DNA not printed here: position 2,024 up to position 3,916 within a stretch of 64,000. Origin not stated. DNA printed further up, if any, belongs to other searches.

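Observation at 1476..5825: Split or truncated KdpD/KdpE system wired to an APC-family transporter with a USP-like tail instead of kdpFABC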

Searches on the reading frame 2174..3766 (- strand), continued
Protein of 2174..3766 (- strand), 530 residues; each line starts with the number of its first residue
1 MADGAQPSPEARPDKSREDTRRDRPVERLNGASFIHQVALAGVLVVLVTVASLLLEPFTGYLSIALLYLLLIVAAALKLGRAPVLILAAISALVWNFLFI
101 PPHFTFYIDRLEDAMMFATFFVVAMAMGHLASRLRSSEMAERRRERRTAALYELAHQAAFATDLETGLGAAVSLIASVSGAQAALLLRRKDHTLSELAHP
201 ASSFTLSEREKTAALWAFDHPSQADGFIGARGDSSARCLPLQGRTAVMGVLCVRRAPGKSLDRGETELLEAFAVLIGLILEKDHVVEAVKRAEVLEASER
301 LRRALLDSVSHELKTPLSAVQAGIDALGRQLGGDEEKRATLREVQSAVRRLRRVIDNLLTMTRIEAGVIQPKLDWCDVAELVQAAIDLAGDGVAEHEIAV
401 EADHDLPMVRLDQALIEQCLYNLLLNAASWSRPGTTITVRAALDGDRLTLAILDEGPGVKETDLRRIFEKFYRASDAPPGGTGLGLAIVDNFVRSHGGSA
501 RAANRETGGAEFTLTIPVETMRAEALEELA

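Call 81: find_encoding_contigs(protein=P0280, flank=10000, max_places=1)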
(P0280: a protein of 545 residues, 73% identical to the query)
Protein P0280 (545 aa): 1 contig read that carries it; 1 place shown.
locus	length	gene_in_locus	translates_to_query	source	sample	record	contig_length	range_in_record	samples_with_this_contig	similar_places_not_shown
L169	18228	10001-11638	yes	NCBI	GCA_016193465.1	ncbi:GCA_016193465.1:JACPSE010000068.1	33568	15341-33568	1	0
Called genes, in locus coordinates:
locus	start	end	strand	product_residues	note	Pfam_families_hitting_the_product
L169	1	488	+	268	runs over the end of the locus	PF02463:SMC_N, PF00005:ABC_tran, PF13304:AAA_21 (faint), PF13401:AAA_22 (faint)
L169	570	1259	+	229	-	PF01895:PhoU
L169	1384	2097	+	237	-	PF00072:Response_reg, PF00486:Trans_reg_C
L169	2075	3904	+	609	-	PF16736:sCache_like, PF00989:PAS, PF08448:PAS_4, PF12860:PAS_7, PF13426:PAS_9 (weak), PF13596:PAS_10 (weak), PF00512:HisKA, PF02518:HATPase_c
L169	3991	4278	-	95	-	-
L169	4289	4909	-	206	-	PF21176:RecR_HhH, PF01751:Toprim, PF13662:Toprim_4, PF21175:RecR_C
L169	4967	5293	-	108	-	PF02575:YbaB_DNA_bd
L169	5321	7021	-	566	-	PF05496:RuvB_N (weak), PF13177:DNA_pol3_delta2, PF00004:AAA, PF13173:AAA_14 (faint), PF22608:DNAX_ATPase_lid, PF12169:DNA_pol3_gamma3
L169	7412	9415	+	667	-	PF13520:AA_permease_2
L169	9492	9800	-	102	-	PF03448:MgtE_N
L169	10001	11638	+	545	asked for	PF13493:DUF4118, PF13492:GAF_3, PF00512:HisKA, PF02518:HATPase_c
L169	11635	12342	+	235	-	PF00072:Response_reg, PF00486:Trans_reg_C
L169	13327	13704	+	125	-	PF01710:HTH_Tnp_IS630 (weak)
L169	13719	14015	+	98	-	-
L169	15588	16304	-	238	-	-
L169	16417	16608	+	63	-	-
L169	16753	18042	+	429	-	PF13481:AAA_25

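Call 82: find_encoding_contigs(protein=P0275, flank=10000, max_places=1)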
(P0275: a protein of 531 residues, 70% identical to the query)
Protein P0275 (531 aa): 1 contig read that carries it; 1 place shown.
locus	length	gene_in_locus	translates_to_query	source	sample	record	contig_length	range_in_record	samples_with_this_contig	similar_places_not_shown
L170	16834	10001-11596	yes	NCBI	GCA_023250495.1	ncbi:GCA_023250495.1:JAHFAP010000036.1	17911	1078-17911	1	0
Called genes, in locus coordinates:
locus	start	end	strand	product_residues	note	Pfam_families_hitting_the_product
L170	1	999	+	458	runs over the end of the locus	PF12867:DinB_2, PF03781:FGE-sulfatase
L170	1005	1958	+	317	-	PF00534:Glycos_transf_1, PF13692:Glyco_trans_1_4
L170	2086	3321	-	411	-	PF07690:MFS_1, PF13000:Acatn, PF07690:MFS_1 (weak)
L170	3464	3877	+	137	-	PF01451:LMWPc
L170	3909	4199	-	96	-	PF04355:BamE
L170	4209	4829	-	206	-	PF21176:RecR_HhH, PF01751:Toprim, PF13662:Toprim_4, PF21175:RecR_C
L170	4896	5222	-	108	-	PF02575:YbaB_DNA_bd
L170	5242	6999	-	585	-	PF05496:RuvB_N (weak), PF13177:DNA_pol3_delta2, PF00004:AAA, PF07728:AAA_5 (weak), PF22608:DNAX_ATPase_lid, PF12169:DNA_pol3_gamma3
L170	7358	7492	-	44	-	-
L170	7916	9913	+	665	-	PF13520:AA_permease_2, PF00324:AA_permease (weak)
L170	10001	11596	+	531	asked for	PF13493:DUF4118, PF13492:GAF_3 (weak), PF00512:HisKA, PF02518:HATPase_c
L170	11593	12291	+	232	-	PF00072:Response_reg, PF00486:Trans_reg_C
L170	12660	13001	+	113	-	PF04020:Phage_holin_4_2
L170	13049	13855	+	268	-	PF00106:adh_short, PF08659:KR, PF13561:adh_short_C2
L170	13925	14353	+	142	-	-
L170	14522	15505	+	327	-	PF00487:FA_desaturase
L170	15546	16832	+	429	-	?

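Call 83: find_encoding_contigs(protein=P0279, flank=10000, max_places=1)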
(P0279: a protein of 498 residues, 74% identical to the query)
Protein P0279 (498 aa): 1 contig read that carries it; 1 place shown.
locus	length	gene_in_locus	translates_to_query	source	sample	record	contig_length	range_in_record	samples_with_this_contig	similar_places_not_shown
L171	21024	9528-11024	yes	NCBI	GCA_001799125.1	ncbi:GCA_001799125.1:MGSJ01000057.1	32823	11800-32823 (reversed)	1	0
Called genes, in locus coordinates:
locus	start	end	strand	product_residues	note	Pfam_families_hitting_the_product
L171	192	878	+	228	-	PF01895:PhoU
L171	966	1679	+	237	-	PF00072:Response_reg, PF00486:Trans_reg_C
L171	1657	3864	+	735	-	PF16736:sCache_like (weak), PF00989:PAS, PF08448:PAS_4, PF12860:PAS_7 (weak), PF13426:PAS_9 (weak), PF00512:HisKA, PF02518:HATPase_c, PF01451:LMWPc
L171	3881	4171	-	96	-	PF04355:BamE (weak)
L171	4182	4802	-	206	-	PF21176:RecR_HhH, PF01751:Toprim, PF13662:Toprim_4, PF21175:RecR_C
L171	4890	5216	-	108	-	PF02575:YbaB_DNA_bd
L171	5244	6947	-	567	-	PF05496:RuvB_N (weak), PF13177:DNA_pol3_delta2, PF00004:AAA, PF13173:AAA_14 (faint), PF22608:DNAX_ATPase_lid, PF12169:DNA_pol3_gamma3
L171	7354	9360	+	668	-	PF13520:AA_permease_2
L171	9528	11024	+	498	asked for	PF13493:DUF4118, PF13492:GAF_3, PF00512:HisKA, PF02518:HATPase_c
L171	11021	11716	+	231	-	PF00072:Response_reg, PF00486:Trans_reg_C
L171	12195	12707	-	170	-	PF00383:dCMP_cyt_deam_1, PF14437:MafB19-deam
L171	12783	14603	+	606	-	PF05226:CHASE2, PF00211:Guanylate_cyc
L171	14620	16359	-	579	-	-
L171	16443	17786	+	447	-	-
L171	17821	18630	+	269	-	PF07044:DUF1329 (faint), PF17131:TP_0789-like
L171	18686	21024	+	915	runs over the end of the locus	PF03176:MMPL, PF02460:Patched, PF03176:MMPL, PF00027:cNMP_binding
